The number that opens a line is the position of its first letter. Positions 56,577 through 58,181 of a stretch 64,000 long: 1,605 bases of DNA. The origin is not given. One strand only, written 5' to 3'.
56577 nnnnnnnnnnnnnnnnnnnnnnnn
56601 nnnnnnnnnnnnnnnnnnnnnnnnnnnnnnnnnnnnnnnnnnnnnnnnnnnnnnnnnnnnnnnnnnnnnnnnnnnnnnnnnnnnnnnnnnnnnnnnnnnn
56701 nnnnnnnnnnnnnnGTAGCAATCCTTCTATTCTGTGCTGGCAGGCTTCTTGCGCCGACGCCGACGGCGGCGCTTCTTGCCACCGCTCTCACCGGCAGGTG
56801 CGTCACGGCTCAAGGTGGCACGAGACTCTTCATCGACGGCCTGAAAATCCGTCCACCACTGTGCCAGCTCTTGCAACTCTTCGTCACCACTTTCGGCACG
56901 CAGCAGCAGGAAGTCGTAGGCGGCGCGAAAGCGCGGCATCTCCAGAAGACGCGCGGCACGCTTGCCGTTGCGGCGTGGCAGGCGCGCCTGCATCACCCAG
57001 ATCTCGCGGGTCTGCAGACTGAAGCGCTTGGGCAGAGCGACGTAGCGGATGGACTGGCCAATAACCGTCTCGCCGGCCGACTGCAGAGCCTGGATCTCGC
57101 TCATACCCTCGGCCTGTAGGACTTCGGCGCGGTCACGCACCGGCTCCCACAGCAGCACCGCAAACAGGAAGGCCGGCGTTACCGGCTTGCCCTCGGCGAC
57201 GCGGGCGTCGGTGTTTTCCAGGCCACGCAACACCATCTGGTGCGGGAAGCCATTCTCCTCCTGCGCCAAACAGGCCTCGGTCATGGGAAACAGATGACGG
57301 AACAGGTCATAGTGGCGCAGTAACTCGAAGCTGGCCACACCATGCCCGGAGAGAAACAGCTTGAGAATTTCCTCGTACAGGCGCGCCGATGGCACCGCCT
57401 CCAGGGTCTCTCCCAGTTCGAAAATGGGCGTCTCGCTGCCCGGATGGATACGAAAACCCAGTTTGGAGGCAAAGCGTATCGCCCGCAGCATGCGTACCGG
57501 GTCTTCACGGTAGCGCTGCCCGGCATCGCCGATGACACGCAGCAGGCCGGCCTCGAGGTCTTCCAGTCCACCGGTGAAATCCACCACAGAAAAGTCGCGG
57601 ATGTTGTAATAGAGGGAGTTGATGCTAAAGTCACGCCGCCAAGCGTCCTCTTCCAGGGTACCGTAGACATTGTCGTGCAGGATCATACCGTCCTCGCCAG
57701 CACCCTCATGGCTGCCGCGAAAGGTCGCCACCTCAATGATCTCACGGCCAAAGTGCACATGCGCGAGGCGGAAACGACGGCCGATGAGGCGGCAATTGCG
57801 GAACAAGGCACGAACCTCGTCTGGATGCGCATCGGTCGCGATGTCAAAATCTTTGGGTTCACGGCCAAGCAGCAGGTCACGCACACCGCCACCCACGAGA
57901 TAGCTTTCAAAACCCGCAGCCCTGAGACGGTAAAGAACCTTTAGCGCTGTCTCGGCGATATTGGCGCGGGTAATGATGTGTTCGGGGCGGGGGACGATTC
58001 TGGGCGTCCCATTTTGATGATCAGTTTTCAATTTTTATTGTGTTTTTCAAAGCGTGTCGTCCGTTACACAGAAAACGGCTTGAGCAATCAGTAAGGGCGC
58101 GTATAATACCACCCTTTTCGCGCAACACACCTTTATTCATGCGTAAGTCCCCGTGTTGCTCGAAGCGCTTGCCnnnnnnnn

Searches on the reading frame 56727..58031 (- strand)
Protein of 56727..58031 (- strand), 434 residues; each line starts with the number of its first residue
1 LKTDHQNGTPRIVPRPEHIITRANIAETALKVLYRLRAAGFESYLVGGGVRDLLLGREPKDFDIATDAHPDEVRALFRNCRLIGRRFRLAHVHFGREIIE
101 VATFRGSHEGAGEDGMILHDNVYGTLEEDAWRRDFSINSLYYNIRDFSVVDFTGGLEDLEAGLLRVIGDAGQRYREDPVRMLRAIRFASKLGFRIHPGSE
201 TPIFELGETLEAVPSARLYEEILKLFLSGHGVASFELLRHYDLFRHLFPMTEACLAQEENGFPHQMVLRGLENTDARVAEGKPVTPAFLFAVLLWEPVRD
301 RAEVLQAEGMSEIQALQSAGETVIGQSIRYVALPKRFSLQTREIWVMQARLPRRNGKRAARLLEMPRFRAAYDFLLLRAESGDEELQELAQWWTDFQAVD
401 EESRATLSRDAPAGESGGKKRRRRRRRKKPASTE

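Call 58: search_protein_families(library=pfam, proteins=[window:56727-58031:-], max_evalue=0.00001)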
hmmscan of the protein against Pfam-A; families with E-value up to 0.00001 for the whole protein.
window:56727-58031:- (434 aa): 3 families
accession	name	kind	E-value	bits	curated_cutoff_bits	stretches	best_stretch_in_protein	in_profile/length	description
PF12626.12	PolyA_pol_arg_C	-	2.3e-40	137.7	22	1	308-427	1-118/119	Polymerase A arginine-rich C-terminus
PF01743.26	PolyA_pol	-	9.5e-38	129.8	23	1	44-165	2-126/126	Poly A polymerase head domain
PF12627.12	PolyA_pol_RNAbd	-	7.4e-18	64.5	22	1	192-253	1-62/64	Probable RNA and SrmB- binding site of polymerase A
